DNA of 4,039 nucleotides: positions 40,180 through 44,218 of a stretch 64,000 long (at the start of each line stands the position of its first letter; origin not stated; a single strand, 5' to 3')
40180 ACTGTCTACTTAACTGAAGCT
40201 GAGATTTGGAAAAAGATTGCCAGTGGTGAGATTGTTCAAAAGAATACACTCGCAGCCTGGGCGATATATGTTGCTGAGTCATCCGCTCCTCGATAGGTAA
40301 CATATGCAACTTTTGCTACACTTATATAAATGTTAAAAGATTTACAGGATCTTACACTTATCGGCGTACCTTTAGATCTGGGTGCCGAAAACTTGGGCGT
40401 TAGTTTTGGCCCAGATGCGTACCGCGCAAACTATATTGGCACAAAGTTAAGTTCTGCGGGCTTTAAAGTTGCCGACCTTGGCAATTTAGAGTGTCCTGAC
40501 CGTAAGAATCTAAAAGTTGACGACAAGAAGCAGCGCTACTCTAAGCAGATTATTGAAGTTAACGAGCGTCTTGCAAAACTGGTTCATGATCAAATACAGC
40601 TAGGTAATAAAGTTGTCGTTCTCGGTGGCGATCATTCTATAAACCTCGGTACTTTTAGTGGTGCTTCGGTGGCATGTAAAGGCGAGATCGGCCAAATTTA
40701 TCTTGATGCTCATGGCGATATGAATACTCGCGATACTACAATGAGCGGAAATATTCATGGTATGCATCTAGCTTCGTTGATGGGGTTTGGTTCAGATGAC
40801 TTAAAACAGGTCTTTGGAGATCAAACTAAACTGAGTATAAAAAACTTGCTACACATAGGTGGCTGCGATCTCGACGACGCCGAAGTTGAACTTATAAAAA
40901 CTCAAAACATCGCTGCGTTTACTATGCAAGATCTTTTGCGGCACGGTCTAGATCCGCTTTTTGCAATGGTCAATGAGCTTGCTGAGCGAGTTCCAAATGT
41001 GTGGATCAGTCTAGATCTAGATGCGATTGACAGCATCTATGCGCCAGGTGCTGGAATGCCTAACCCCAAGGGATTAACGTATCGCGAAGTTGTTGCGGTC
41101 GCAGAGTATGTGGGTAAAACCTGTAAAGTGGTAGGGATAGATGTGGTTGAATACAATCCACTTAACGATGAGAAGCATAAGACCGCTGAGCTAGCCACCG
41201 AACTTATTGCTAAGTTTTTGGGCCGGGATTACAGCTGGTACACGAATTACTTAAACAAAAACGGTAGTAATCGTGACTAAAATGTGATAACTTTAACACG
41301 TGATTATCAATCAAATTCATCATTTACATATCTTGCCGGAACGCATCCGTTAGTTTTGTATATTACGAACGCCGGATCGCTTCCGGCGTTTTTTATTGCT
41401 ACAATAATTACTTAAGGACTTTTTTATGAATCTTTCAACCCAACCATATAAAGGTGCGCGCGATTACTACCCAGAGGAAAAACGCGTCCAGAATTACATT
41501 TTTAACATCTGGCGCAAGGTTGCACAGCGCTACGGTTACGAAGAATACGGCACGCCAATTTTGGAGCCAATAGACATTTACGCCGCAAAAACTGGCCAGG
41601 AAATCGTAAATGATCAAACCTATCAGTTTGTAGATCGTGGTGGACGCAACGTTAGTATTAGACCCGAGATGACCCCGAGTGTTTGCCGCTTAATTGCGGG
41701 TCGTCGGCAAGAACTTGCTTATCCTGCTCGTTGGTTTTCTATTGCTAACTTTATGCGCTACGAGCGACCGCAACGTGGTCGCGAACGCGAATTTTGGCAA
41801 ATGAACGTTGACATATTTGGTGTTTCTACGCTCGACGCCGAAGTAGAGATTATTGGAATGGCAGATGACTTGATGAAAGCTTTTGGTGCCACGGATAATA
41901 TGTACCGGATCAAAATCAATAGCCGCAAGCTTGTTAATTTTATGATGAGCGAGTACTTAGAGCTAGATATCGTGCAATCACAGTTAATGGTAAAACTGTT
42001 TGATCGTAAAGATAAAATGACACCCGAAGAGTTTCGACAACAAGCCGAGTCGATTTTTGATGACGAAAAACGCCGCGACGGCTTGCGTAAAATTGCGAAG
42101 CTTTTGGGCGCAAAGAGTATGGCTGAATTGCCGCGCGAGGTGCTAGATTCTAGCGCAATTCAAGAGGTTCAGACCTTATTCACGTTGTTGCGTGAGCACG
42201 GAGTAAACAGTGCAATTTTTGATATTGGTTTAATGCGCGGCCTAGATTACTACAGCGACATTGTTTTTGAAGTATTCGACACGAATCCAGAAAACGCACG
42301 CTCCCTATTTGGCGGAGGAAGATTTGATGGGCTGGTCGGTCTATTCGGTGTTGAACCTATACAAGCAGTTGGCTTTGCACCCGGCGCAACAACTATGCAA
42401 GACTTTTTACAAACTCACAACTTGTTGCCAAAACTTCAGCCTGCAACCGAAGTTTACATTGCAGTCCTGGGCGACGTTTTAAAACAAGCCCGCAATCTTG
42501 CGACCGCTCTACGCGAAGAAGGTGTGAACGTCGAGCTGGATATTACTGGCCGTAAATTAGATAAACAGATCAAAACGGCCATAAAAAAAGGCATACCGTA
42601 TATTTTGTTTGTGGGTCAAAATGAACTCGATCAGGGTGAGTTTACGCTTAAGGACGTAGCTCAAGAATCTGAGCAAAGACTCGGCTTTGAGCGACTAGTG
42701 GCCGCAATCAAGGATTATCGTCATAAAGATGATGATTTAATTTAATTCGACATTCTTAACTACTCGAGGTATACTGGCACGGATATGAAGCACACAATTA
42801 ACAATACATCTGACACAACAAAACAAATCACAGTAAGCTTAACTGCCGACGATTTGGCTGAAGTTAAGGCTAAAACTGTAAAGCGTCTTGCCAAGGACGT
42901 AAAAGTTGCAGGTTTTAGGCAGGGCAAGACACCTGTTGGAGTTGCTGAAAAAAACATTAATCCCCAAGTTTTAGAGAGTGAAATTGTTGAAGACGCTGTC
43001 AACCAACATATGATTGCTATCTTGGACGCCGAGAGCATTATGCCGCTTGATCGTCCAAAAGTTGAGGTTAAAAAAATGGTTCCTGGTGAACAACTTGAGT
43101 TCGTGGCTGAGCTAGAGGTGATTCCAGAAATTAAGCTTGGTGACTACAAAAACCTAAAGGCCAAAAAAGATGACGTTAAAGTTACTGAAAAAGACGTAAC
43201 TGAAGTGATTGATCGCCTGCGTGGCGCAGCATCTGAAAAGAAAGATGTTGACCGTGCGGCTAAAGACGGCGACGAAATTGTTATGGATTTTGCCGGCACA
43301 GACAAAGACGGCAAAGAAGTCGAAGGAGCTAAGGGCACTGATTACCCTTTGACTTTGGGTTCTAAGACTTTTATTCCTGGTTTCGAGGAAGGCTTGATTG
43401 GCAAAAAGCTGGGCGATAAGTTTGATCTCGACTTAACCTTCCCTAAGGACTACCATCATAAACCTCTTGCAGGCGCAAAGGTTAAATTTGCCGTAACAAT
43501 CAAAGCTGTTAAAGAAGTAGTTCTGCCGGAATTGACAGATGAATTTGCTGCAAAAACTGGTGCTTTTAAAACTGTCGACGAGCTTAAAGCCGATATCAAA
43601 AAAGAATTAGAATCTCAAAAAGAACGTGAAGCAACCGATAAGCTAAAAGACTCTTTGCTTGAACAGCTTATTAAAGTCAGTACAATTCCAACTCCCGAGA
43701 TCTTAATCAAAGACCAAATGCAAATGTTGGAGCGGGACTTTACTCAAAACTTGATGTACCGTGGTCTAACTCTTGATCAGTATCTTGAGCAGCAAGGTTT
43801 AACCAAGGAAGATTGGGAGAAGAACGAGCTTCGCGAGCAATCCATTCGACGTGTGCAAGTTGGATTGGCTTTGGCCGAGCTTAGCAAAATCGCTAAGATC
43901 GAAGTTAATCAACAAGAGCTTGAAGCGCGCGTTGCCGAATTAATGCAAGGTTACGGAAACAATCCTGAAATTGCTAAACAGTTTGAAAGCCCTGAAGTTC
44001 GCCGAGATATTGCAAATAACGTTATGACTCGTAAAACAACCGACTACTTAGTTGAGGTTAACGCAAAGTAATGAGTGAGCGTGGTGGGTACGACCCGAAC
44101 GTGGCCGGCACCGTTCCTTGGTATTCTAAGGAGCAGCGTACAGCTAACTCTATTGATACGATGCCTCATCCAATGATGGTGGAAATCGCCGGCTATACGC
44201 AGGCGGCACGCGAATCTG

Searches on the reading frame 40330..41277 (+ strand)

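Call 10: search_protein_families(library=pfam, proteins=[window:40330-41277:+], max_evalue=0.01)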
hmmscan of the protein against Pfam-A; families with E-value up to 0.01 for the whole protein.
window:40330-41277:+ (316 aa): 1 family
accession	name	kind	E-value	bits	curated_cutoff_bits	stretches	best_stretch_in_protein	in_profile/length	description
PF00491.26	Arginase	-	1.2e-60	205.8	22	1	7-296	2-277/280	Arginase family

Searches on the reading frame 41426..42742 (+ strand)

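Call 10: search_protein_families(library=pfam, proteins=[window:41426-42742:+], max_evalue=0.01)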
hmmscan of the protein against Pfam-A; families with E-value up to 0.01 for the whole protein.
window:41426-42742:+ (439 aa): 3 families
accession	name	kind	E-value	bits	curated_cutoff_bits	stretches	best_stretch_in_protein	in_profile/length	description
PF13393.11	tRNA-synt_His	-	8.6e-44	150.4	25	1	10-318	1-302/308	Histidyl-tRNA synthetase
PF03129.25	HGTP_anticodon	-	1.5e-17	63.9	21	1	343-430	2-93/94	Anticodon binding domain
PF00587.30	tRNA-synt_2b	-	4e-06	27.4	29.3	1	66-285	1-122/179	tRNA synthetase class II core domain (G, H, P, S and T)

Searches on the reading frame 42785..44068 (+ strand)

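Call 10: search_protein_families(library=pfam, proteins=[window:42785-44068:+], max_evalue=0.01)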
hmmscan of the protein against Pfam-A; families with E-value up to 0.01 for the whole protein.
window:42785-44068:+ (428 aa): 3 families
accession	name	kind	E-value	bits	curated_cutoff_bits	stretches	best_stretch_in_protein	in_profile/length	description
PF05697.18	Trigger_N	-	9.6e-34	117.2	22.2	1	1-145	1-144/144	Bacterial trigger factor protein (TF)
PF05698.19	Trigger_C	-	1.8e-30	106.5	22.7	1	263-424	1-162/162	Bacterial trigger factor protein (TF) C-terminus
PF00254.34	FKBP_C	-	1.5e-15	57.7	21.1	1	157-239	3-93/94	FKBP-type peptidyl-prolyl cis-trans isomerase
